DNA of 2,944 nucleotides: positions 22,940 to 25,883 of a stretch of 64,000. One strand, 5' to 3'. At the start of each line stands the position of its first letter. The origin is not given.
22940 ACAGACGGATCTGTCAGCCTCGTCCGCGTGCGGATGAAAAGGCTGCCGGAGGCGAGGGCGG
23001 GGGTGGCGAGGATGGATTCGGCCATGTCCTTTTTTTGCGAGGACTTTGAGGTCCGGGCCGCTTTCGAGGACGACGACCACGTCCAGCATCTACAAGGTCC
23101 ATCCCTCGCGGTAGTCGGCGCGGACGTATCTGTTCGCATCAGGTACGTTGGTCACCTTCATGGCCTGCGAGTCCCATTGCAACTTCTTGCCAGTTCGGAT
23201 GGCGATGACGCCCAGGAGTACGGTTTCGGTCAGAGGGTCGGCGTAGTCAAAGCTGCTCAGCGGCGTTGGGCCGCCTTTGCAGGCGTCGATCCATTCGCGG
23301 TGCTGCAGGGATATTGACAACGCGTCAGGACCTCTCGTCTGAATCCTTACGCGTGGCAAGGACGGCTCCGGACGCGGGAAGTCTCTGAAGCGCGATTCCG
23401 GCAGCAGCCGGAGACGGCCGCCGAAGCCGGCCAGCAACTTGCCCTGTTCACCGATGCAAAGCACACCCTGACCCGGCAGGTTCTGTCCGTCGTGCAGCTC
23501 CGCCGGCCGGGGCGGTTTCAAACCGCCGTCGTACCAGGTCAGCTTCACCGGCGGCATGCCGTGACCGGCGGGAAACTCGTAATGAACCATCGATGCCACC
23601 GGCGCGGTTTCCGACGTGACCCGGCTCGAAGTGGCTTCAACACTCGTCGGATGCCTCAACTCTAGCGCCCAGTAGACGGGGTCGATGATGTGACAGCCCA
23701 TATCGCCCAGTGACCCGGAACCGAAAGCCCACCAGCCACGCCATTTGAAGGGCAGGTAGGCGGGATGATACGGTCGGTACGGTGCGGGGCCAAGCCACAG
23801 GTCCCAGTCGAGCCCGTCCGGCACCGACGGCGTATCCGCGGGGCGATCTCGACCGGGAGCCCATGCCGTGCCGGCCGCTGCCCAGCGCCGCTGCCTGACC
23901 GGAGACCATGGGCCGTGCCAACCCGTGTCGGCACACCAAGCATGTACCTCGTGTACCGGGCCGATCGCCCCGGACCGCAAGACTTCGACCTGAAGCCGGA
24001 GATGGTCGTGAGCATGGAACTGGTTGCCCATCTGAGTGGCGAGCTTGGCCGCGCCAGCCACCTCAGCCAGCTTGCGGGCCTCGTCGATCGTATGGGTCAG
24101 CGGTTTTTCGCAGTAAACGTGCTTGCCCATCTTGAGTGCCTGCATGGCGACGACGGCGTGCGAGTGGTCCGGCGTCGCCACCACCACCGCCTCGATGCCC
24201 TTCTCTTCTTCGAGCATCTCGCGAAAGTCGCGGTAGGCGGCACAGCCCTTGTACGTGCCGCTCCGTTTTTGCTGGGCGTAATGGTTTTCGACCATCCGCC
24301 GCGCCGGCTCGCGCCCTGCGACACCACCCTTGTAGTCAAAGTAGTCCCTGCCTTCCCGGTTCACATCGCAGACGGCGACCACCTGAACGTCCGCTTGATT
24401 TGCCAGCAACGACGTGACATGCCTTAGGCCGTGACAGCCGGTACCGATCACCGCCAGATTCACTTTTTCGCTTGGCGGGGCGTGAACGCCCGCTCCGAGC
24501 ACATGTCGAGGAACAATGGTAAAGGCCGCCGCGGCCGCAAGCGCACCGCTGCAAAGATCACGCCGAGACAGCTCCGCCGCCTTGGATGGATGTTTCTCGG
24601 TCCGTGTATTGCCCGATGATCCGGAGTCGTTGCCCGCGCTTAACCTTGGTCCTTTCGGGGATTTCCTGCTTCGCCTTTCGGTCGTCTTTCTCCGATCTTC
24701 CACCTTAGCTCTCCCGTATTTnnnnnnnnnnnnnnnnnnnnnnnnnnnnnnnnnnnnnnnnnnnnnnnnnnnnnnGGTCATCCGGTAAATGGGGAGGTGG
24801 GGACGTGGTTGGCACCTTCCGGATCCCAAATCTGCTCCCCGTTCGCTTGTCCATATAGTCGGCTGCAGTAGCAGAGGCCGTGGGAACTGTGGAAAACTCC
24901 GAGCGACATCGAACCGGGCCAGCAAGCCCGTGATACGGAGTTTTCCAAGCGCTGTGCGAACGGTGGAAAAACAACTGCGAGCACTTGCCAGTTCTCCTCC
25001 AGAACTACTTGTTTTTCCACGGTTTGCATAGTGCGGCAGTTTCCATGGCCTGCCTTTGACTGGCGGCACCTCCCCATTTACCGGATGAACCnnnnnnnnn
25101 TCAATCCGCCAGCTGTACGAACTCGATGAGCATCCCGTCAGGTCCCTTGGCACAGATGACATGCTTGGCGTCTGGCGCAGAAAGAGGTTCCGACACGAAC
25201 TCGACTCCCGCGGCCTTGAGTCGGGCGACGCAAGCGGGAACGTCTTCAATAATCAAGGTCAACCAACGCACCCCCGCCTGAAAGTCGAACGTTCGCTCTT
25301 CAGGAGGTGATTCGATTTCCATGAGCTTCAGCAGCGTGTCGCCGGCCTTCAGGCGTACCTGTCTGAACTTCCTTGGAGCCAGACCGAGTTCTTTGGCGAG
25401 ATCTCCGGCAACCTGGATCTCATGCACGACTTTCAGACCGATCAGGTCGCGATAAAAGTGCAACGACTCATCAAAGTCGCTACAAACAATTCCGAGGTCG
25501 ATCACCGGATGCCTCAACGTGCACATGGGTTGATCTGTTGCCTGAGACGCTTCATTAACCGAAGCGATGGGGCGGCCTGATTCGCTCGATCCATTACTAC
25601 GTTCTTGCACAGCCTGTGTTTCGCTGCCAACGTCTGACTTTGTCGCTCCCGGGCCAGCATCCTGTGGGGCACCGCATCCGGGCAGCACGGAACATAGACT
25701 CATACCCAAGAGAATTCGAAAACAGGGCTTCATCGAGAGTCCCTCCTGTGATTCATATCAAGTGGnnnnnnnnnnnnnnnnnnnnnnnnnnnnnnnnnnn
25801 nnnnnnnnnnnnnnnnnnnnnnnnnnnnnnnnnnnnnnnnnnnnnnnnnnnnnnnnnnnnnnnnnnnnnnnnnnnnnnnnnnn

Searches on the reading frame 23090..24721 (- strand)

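Call 18: search_protein_families(library=pfam, proteins=[window:23090-24721:-])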
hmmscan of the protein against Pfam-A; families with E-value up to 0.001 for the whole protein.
window:23090-24721:- (543 aa): 3 families
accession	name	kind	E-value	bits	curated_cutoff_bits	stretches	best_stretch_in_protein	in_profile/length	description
PF19051.5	GFO_IDH_MocA_C2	-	3.3e-22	79.7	23.3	1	297-382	45-132/254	Oxidoreductase family, C-terminal alpha/beta domain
PF01408.29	GFO_IDH_MocA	-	6.5e-21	75.7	24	1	88-229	2-116/120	Oxidoreductase family, NAD-binding Rossmann fold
PF22725.1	GFO_IDH_MocA_C3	-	2.1e-08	34.6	27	1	323-385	31-94/124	GFO/IDH/MocA C-terminal domain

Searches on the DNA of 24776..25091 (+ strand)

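Call 38: search_dna_similar(query=window:24776-25091:+, collection=plasmids, mode=distant, max_evalue=0.01, max_rows=10)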
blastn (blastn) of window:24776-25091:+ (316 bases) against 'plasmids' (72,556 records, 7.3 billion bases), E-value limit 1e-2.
No match.

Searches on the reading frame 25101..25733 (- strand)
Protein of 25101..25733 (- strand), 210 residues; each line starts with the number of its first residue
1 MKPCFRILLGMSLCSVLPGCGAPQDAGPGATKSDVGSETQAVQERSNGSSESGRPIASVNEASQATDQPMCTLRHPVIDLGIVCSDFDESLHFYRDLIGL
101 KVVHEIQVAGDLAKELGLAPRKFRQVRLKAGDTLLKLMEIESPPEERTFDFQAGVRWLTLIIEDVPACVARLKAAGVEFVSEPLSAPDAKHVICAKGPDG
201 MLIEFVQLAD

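Call 18: search_protein_families(library=pfam, proteins=[window:25101-25733:-])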
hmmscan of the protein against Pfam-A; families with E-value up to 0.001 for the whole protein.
window:25101-25733:- (210 aa): 3 families
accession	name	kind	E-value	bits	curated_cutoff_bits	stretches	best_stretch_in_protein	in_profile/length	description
PF00903.31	Glyoxalase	-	7.9e-16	59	20.6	1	81-205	6-121/121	Glyoxalase/Bleomycin resistance protein/Dioxygenase superfamily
PF13669.12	Glyoxalase_4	-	1.1e-05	26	27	1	80-192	3-106/109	Glyoxalase/Bleomycin resistance protein/Dioxygenase superfamily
PF12681.13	Glyoxalase_2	-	0.00084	19.7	30.1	0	82-205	6-113/118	Glyoxalase-like domain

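Call 50: find_encoding_contigs(protein=window:25101-25733:-, flank=3000, max_places=10)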
Protein window:25101-25733:- (210 aa): 5 contigs read that carry it; 5 places shown.
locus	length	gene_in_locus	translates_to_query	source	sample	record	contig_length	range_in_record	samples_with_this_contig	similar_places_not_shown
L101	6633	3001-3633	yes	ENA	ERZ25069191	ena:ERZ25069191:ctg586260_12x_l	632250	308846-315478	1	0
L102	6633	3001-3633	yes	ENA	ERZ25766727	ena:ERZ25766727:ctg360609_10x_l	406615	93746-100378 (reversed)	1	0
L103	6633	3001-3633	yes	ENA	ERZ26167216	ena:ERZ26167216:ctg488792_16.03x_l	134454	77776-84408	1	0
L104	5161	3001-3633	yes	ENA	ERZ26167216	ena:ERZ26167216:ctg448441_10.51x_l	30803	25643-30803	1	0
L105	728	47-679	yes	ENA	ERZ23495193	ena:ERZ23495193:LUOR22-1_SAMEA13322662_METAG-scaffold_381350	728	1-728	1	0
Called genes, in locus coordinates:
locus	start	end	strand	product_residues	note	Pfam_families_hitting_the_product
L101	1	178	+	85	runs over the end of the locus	-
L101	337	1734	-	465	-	PF13701:DDE_Tnp_1_4, PF01609:DDE_Tnp_1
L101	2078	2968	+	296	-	PF06439:3keto-disac_hyd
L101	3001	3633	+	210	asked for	PF00903:Glyoxalase, PF13669:Glyoxalase_4 (weak)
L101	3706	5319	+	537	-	PF01408:GFO_IDH_MocA, PF19051:GFO_IDH_MocA_C2, PF22725:GFO_IDH_MocA_C3 (weak)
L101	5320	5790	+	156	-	-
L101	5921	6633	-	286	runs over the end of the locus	PF14236:DruA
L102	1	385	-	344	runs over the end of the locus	-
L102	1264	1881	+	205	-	PF00872:Transposase_mut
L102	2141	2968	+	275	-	PF06439:3keto-disac_hyd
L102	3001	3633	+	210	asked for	PF00903:Glyoxalase, PF13669:Glyoxalase_4 (weak)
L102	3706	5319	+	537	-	PF01408:GFO_IDH_MocA, PF19051:GFO_IDH_MocA_C2, PF22725:GFO_IDH_MocA_C3 (weak)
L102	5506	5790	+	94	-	-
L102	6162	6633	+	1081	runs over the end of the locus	PF13620:CarboxypepD_reg, PF25183:OMP_b-brl_4, PF00593:TonB_dep_Rec_b-barrel (weak)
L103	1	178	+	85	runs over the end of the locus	-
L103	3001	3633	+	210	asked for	PF00903:Glyoxalase, PF13669:Glyoxalase_4 (weak)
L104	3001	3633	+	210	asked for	PF00903:Glyoxalase, PF13669:Glyoxalase_4 (weak)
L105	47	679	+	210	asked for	PF00903:Glyoxalase, PF13669:Glyoxalase_4 (weak)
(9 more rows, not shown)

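Call 74: find_encoding_contigs(protein=window:25101-25733:-, flank=10000, max_places=6)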
Protein window:25101-25733:- (210 aa): 5 contigs read that carry it; 5 places shown.
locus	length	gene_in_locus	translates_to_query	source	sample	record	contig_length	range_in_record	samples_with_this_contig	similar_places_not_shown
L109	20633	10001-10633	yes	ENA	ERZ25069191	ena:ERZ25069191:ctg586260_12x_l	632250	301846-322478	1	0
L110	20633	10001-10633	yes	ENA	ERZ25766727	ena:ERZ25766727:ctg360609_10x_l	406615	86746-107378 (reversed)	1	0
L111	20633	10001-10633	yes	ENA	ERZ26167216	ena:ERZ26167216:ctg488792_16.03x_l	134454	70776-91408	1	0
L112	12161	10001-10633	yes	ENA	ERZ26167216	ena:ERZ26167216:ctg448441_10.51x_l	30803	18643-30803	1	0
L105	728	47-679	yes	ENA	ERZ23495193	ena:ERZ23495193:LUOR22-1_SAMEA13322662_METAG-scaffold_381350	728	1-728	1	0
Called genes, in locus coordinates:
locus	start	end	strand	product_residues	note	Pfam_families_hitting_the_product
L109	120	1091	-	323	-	PF14022:DUF4238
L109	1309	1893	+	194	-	-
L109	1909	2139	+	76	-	-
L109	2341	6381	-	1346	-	PF01022:HTH_5, PF08279:HTH_11 (faint), PF12802:MarR_2 (weak), PF12840:HTH_20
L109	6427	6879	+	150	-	PF13304:AAA_21 (weak)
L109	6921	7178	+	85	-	-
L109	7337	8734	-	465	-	PF13701:DDE_Tnp_1_4, PF01609:DDE_Tnp_1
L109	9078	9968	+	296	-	PF06439:3keto-disac_hyd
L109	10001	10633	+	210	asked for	PF00903:Glyoxalase, PF13669:Glyoxalase_4 (weak)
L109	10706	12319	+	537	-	PF01408:GFO_IDH_MocA, PF19051:GFO_IDH_MocA_C2, PF22725:GFO_IDH_MocA_C3 (weak)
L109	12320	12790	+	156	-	-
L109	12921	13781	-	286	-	PF14236:DruA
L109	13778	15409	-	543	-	PF03050:DDE_Tnp_IS66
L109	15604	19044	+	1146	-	PF13620:CarboxypepD_reg, PF25183:OMP_b-brl_4, PF00593:TonB_dep_Rec_b-barrel (weak)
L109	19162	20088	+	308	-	-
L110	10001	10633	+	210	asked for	PF00903:Glyoxalase, PF13669:Glyoxalase_4 (weak)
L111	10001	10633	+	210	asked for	PF00903:Glyoxalase, PF13669:Glyoxalase_4 (weak)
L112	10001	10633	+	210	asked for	PF00903:Glyoxalase, PF13669:Glyoxalase_4 (weak)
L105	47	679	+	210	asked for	PF00903:Glyoxalase, PF13669:Glyoxalase_4 (weak)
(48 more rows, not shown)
